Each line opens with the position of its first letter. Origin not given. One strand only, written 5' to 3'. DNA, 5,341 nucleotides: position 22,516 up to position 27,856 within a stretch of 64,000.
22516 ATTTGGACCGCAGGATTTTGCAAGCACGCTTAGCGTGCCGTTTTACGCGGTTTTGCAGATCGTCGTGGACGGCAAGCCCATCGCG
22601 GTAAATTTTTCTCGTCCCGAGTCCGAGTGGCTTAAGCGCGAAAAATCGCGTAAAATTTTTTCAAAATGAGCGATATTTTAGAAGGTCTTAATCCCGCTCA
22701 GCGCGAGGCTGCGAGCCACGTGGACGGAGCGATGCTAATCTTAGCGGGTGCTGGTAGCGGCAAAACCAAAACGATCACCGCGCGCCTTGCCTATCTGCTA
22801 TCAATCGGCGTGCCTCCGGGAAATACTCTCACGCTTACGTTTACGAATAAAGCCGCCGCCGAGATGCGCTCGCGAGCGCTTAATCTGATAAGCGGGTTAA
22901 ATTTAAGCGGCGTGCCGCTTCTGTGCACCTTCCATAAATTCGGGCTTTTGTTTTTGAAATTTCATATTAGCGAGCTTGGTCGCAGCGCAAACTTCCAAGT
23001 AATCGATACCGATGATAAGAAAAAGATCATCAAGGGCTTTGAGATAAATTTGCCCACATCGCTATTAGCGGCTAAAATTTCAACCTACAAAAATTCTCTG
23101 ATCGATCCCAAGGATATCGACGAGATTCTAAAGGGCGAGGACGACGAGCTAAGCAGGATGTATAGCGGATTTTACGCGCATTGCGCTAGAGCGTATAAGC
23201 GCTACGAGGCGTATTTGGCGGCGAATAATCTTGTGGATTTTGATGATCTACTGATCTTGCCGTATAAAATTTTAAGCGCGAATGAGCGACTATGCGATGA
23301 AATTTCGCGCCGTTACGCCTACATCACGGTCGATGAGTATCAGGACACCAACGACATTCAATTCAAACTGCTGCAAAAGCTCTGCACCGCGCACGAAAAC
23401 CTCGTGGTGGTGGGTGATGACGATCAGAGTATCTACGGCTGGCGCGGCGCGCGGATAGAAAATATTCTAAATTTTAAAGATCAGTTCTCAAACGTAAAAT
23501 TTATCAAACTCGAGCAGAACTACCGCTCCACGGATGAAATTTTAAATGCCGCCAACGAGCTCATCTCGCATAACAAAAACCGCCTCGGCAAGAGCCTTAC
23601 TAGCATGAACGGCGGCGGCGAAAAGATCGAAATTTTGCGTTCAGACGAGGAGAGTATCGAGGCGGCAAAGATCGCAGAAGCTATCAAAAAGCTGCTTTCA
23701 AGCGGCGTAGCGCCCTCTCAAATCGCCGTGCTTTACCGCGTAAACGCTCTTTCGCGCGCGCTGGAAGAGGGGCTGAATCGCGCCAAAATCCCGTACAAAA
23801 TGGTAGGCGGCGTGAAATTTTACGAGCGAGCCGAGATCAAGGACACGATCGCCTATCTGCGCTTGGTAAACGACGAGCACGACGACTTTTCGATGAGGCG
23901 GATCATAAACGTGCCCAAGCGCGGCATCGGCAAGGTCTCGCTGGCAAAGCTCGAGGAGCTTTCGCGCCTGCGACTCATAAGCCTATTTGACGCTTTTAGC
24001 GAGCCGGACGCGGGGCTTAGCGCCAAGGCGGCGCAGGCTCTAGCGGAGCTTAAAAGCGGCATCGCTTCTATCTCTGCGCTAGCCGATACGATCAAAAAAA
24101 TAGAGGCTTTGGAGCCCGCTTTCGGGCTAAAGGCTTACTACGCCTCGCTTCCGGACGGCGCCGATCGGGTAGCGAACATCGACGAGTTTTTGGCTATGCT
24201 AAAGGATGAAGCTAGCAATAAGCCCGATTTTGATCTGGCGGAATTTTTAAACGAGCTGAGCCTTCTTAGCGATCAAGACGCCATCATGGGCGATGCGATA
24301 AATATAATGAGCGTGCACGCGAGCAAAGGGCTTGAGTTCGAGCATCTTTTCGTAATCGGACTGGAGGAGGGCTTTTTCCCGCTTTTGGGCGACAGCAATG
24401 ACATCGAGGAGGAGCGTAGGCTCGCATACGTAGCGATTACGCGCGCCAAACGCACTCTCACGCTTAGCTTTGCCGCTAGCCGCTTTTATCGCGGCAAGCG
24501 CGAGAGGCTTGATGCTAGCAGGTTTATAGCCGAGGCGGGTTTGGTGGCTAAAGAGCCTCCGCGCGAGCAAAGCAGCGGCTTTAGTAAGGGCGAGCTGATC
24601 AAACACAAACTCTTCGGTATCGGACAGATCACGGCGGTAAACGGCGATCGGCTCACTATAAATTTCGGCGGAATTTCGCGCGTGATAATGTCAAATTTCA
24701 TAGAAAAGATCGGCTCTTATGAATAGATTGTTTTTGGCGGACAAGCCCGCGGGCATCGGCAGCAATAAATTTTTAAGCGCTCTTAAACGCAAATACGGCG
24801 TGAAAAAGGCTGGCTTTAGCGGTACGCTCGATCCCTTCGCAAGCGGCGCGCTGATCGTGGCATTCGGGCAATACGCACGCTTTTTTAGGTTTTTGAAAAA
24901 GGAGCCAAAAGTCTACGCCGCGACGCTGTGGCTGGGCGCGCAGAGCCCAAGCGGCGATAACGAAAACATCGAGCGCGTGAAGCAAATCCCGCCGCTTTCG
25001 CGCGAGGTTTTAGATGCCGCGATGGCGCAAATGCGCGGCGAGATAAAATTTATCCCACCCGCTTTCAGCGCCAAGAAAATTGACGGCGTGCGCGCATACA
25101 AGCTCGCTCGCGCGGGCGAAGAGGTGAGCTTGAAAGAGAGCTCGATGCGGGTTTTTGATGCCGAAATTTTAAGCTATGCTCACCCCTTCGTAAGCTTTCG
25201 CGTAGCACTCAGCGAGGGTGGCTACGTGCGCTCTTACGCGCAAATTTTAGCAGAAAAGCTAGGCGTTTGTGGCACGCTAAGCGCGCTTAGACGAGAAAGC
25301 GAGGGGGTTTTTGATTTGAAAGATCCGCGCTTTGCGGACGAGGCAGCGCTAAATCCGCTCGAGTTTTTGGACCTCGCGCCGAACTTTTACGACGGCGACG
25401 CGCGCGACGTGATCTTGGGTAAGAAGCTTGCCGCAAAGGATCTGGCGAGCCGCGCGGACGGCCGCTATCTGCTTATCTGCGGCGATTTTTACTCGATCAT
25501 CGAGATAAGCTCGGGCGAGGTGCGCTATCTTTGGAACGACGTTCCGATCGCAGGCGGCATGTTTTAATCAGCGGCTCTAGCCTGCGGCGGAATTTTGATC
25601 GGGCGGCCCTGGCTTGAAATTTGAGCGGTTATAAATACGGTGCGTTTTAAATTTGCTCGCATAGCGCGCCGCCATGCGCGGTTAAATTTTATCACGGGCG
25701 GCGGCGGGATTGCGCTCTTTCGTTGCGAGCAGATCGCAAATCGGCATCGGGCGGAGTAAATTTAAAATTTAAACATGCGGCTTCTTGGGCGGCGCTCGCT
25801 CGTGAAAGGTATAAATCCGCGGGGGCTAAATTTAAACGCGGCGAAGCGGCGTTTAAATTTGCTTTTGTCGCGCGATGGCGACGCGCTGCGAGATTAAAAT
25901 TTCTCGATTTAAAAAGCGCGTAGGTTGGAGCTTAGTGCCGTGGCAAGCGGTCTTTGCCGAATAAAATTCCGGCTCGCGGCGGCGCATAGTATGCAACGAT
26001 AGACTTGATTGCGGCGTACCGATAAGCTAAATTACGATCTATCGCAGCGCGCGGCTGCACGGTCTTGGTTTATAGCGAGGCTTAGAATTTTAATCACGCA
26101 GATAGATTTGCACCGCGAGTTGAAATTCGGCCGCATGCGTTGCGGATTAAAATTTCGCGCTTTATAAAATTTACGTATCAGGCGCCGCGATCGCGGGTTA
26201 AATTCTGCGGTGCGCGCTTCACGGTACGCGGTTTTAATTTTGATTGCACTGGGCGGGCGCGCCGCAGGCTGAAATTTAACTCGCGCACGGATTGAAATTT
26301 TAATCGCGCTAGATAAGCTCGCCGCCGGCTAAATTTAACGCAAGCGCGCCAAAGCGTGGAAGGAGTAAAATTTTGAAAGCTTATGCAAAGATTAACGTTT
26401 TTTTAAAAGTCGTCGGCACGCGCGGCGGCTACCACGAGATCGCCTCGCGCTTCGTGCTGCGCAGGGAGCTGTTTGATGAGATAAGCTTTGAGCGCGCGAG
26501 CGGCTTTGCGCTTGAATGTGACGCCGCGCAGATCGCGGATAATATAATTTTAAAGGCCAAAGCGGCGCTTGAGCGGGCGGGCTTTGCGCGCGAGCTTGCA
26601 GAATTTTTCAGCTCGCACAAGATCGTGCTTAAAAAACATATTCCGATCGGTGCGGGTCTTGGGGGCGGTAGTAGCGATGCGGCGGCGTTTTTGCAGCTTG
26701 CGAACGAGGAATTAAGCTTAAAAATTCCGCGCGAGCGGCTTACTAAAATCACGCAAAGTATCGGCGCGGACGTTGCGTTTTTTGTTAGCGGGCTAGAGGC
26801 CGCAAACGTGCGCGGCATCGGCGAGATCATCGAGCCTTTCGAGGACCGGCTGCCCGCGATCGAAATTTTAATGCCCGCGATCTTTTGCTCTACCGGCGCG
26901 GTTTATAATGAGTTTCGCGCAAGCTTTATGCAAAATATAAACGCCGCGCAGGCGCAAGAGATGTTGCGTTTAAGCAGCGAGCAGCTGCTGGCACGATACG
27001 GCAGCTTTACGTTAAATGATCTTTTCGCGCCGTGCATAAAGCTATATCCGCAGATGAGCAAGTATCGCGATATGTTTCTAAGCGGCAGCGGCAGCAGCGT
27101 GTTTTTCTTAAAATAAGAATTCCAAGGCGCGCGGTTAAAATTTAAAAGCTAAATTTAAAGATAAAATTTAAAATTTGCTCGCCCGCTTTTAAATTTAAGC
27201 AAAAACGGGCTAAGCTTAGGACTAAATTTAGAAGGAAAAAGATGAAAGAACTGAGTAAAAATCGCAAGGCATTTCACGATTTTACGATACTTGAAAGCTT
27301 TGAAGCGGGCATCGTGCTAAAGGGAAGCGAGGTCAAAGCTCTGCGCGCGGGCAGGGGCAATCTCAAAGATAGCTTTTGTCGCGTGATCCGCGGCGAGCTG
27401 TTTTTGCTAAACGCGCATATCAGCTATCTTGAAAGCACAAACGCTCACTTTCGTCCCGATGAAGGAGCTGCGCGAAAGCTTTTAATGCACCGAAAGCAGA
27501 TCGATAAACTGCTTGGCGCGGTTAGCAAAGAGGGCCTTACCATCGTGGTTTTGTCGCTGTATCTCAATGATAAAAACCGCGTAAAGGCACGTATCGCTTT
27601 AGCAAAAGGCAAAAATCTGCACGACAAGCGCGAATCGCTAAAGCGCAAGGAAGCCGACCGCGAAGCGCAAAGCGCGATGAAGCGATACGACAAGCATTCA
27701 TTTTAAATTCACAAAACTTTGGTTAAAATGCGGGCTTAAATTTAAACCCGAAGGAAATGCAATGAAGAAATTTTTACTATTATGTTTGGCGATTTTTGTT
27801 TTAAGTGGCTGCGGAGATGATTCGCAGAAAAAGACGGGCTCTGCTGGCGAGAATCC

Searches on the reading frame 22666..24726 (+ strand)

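Call 48: search_protein_families(library=pfam, proteins=[window:22666-24726:+])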
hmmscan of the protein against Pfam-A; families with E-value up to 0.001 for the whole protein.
window:22666-24726:+ (686 aa): 6 families
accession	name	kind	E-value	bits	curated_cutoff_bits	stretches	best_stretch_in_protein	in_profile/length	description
PF00580.27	UvrD-helicase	-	8.3e-76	255.7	23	1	8-274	1-270/271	UvrD/REP helicase N-terminal domain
PF13361.12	UvrD_C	-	1.6e-72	245.3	25.6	1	280-603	1-348/350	UvrD-like helicase C-terminal domain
PF13245.12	AAA_19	-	6.1e-22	78.7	25.1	1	13-258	2-132/134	AAA domain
PF13604.12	AAA_30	-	8.8e-09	35.8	27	0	8-69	2-64/191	AAA domain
PF13538.12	UvrD_C_2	-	3.1e-07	30.6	27.4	1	547-600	4-51/52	UvrD-like helicase C-terminal domain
PF01443.25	Viral_helicase1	-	0.00011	22.6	21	0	547-599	179-225/228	Viral superfamily 1 RNA helicase core domain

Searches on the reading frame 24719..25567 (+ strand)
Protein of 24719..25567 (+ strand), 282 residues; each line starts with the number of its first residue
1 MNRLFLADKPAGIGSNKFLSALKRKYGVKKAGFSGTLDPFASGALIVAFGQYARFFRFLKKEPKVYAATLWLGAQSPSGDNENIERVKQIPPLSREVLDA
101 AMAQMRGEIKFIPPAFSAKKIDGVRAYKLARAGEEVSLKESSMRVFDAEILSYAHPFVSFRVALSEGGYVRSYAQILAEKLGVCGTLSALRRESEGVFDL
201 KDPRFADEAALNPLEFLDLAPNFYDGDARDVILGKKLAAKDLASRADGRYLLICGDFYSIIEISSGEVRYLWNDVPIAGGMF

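Call 48: search_protein_families(library=pfam, proteins=[window:24719-25567:+])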
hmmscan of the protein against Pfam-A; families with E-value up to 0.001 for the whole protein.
window:24719-25567:+ (282 aa): 1 family
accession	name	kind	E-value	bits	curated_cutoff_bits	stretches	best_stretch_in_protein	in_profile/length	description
PF01509.24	TruB_N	-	7.2e-44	150.2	27.3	1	23-170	1-149/149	TruB family pseudouridylate synthase (N terminal domain)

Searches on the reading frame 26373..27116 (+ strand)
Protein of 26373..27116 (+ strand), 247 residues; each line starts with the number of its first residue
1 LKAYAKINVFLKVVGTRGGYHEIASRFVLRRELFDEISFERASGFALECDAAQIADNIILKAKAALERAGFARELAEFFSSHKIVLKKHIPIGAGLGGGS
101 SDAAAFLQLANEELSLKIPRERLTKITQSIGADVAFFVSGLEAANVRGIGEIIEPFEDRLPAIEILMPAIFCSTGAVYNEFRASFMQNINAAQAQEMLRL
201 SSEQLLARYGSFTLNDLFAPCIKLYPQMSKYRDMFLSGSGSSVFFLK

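Call 48: search_protein_families(library=pfam, proteins=[window:26373-27116:+])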
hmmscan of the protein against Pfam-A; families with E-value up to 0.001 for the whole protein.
window:26373-27116:+ (247 aa): 1 family
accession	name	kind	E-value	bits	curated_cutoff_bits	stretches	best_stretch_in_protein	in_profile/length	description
PF00288.32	GHMP_kinases_N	-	1.4e-13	51.3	22.3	1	60-140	4-86/87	GHMP kinases N terminal domain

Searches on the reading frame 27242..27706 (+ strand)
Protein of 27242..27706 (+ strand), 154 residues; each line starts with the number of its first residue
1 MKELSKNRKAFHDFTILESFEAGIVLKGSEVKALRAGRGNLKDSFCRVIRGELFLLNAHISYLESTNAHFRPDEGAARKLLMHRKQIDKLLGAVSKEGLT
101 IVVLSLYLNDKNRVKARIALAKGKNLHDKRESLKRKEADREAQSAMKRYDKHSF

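Call 49: search_protein_families(library=pfam, proteins=[window:27242-27706:+])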
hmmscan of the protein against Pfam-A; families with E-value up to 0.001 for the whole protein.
window:27242-27706:+ (154 aa): 1 family
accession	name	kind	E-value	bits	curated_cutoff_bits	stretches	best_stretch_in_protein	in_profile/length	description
PF01668.23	SmpB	-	8.2e-53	178.6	27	1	5-148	2-143/143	SmpB protein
